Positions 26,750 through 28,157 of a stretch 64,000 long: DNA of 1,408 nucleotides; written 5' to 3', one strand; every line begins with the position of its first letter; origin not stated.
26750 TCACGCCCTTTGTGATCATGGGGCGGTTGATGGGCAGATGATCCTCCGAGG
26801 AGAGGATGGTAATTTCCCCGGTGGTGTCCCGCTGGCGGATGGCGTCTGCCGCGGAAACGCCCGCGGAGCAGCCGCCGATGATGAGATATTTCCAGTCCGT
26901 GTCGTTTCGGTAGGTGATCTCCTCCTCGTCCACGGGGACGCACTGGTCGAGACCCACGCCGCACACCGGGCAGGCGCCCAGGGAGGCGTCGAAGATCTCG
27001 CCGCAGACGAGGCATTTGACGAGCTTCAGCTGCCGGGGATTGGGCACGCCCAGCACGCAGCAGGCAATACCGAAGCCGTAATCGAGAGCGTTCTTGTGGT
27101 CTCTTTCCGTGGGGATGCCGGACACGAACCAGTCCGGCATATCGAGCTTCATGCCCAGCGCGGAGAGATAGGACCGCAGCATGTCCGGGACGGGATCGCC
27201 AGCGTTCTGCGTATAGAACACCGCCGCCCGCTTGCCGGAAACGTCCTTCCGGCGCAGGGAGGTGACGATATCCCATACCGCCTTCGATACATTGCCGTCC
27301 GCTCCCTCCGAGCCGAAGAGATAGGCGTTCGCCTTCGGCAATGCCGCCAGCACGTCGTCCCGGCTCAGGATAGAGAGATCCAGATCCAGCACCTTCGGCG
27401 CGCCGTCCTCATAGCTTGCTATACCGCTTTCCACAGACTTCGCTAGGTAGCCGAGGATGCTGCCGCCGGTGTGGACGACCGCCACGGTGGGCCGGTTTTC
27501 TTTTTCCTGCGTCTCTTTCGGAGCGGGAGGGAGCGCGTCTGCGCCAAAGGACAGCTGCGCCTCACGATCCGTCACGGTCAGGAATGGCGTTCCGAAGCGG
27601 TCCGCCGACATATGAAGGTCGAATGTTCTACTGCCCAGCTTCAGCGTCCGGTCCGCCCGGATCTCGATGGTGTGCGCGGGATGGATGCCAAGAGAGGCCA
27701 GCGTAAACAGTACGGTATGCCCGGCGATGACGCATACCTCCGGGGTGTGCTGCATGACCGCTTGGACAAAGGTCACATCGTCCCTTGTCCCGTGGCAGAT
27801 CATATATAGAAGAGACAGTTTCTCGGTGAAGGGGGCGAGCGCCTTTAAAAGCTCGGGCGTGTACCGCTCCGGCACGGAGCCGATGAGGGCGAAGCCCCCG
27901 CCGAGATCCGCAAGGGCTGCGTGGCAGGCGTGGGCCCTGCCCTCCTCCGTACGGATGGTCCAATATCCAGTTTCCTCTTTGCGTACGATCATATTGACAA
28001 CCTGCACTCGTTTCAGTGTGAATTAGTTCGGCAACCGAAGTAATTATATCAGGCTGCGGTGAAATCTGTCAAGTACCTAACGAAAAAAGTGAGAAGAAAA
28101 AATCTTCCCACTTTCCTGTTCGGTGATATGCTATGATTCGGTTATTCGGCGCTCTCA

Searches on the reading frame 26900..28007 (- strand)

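Call 103: search_protein_families(library=pfam, proteins=[window:26900-28007:-], max_evalue=0.1)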
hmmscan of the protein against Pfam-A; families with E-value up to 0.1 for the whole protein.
window:26900-28007:- (369 aa): 1 family
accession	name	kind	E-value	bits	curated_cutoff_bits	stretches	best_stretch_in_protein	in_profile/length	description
PF21349.2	RUBY_RBDX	-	0.0031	17.4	26.5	1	331-352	2-25/30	Rubrerythrin, rubredoxin-like domain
